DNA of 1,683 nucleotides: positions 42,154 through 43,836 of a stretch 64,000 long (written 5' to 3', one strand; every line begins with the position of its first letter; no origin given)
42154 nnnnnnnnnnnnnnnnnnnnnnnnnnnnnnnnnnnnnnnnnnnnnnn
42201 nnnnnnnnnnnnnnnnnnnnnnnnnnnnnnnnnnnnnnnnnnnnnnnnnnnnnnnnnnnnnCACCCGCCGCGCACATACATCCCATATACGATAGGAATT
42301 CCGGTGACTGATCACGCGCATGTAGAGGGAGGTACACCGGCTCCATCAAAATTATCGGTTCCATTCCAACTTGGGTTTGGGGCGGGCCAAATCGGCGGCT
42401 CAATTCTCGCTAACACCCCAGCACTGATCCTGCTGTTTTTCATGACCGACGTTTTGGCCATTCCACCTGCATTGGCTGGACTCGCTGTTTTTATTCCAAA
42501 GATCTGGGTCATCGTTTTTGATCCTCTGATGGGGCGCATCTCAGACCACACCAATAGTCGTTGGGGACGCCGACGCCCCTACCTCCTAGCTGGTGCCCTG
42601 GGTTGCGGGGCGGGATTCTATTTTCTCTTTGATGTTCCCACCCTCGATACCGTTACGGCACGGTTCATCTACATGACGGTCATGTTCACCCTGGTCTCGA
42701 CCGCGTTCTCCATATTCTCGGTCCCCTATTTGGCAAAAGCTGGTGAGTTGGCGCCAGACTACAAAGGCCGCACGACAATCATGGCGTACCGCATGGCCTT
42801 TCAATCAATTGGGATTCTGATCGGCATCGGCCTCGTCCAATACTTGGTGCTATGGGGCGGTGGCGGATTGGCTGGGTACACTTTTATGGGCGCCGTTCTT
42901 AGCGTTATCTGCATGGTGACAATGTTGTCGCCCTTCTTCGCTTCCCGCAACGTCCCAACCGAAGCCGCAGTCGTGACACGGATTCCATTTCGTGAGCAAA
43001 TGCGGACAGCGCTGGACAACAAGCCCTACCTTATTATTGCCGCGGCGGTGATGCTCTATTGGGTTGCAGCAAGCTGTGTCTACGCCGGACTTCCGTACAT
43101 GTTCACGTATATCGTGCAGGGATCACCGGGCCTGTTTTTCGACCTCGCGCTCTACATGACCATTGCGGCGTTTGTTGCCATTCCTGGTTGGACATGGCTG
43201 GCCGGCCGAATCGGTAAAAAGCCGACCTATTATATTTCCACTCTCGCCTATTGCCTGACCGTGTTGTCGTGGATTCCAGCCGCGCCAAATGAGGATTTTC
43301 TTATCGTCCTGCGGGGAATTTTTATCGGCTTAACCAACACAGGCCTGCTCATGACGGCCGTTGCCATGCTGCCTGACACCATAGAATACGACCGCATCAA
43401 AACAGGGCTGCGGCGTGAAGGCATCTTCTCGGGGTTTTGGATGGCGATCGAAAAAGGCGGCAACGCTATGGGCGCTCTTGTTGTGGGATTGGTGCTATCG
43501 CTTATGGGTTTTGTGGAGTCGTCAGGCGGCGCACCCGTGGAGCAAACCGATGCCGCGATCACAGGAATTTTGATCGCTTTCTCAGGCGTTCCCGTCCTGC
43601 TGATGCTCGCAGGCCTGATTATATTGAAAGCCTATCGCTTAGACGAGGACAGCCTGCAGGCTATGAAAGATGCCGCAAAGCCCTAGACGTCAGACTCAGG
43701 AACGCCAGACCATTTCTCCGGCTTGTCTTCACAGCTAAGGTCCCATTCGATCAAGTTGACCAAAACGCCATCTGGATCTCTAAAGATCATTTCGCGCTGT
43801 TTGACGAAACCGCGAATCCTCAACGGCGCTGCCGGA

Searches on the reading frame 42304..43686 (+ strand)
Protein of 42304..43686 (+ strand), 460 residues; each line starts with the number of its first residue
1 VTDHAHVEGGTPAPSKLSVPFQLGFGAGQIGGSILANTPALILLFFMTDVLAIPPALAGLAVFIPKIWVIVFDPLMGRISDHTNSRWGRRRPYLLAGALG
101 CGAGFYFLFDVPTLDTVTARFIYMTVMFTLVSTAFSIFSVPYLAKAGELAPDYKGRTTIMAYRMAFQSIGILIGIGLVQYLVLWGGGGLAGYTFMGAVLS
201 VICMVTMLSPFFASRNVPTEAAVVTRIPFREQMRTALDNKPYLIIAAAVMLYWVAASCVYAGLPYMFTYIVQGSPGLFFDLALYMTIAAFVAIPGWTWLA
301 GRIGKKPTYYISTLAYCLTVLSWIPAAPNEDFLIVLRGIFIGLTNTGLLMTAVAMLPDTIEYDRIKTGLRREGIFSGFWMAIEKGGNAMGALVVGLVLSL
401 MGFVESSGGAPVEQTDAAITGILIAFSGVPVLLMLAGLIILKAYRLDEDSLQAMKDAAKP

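Call 5: search_protein_families(library=pfam, proteins=[window:42304-43686:+], max_evalue=1)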
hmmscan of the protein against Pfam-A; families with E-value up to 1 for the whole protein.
window:42304-43686:+ (460 aa): 2 families
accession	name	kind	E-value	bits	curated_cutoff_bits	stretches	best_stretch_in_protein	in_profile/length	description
PF13347.12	MFS_2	-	8.7e-83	278.7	27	1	24-448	1-427/427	MFS/sugar transport protein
PF07690.21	MFS_1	-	3.7e-18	66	33.4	1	41-357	16-324/347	Major Facilitator Superfamily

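Call 6: search_protein_families(library=ncbifam, proteins=[window:42304-43686:+], max_evalue=1)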
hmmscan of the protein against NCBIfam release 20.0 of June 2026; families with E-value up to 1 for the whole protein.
window:42304-43686:+ (460 aa): 6 families
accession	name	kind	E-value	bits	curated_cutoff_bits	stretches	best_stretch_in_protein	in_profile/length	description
TIGR00792.1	gph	subfamily_domain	1.6e-67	228.1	231.35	1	23-454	2-430/437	glycoside-pentoside-hexuronide (GPH):cation symporter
NF007749.0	PRK10429.1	equivalog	8.4e-49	166.6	456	1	16-455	2-444/473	melibiose:sodium transporter MelB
NF007237.0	PRK09669.1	subfamily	4e-45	154.3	610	1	16-456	5-440/461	putative symporter YagG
NF007353.0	PRK09848.1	equivalog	2e-42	145.6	528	1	17-451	5-434/457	glucuronide transporter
NF008526.0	PRK11462.1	equivalog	6.3e-34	117.5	836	1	17-453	6-437/460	glycoside-pentoside-hexuronide family transporter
TIGR01301.1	GPH_sucrose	subfamily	2.7e-05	23.2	511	1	43-100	26-83/476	sucrose/proton symporter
